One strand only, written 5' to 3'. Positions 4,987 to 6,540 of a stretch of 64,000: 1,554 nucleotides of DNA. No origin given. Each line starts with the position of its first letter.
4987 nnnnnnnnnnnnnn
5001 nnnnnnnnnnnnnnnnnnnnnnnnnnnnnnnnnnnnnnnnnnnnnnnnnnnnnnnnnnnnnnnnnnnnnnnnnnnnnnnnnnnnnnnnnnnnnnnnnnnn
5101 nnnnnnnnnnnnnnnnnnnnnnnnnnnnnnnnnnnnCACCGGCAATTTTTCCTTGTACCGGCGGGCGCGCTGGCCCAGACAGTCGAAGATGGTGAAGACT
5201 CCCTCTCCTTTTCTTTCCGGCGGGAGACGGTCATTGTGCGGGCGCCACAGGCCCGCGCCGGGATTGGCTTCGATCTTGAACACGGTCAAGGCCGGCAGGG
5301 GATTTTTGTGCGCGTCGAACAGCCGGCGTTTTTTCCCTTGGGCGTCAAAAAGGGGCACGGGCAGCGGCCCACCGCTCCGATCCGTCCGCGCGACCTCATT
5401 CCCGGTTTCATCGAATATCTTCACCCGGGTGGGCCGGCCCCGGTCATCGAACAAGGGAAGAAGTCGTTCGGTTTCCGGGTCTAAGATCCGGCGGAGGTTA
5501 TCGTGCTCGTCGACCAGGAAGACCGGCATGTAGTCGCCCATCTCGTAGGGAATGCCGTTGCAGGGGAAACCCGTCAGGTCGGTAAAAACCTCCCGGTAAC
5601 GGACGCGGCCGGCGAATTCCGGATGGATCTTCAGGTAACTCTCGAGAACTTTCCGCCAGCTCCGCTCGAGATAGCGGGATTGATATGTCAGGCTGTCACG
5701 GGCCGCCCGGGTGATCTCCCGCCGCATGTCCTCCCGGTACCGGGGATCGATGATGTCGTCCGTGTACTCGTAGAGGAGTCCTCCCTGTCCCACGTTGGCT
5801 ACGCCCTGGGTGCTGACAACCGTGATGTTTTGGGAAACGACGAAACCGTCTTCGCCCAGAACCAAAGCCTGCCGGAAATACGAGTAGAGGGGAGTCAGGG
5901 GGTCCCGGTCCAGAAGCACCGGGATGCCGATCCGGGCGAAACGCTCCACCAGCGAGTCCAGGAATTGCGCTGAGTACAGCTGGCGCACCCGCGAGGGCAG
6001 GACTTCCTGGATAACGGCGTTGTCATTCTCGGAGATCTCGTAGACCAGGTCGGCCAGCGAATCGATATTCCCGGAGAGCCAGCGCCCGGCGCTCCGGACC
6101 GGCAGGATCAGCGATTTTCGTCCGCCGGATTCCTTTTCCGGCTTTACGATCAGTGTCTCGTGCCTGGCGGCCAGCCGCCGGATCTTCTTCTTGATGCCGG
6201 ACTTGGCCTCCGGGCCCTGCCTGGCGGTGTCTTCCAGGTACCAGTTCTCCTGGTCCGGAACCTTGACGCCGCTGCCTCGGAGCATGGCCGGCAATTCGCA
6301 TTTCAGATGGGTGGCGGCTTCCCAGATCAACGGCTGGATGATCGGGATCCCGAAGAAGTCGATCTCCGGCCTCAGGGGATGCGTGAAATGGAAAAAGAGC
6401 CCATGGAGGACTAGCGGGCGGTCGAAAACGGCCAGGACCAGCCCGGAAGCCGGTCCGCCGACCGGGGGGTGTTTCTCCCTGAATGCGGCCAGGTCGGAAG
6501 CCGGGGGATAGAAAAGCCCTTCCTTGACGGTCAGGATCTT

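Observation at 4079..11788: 7.7-kb cassette: about 2,200 aa of unassignable protein ending in an ATP-grasp module, coupled to a second ATP-grasp gene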

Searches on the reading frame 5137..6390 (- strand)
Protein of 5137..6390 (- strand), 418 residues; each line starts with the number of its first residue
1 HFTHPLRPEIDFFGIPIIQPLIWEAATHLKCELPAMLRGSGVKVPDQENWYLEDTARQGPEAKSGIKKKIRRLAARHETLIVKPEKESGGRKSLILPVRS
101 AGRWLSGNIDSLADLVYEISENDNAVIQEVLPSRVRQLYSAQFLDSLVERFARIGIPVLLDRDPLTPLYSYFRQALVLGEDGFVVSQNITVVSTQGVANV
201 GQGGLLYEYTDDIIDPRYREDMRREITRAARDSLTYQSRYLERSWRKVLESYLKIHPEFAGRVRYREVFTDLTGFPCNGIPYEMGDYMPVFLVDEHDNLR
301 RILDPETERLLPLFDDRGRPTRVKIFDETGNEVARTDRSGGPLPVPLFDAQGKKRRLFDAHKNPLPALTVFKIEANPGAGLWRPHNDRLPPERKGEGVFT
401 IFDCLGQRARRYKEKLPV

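Call 96: search_solved_structures(query=A8, max_evalue=10, show_alignments=3)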
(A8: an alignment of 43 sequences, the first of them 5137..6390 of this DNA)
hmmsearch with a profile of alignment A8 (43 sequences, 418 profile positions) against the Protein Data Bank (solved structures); distinct sequences matched with E-value up to 10: 2.
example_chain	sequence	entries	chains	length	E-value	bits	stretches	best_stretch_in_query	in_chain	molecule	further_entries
5cws_E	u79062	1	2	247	0.37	12.5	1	207-275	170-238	Nucleoporin NUP57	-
7tbi_O1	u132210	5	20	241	0.38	12.5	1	207-271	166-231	Nup49 | NUP54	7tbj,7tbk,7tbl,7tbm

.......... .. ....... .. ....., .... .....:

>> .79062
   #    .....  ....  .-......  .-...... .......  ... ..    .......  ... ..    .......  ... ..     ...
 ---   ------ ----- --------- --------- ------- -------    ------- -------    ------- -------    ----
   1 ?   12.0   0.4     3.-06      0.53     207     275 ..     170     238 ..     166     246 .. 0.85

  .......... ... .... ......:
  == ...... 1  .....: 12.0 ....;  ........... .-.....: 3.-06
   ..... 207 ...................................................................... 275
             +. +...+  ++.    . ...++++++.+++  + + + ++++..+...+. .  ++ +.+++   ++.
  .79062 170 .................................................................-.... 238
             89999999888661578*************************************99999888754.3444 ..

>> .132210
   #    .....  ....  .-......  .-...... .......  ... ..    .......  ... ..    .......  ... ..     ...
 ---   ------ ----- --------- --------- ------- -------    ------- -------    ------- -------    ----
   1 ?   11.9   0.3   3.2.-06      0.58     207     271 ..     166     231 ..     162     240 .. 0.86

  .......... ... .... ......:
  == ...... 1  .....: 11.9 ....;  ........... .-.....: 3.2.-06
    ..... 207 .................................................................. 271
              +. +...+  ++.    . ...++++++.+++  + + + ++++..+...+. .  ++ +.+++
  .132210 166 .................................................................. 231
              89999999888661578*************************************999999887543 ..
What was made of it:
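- Tried and rejected: The ATP-grasp slice profile found only nucleoporin noise (call 96).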
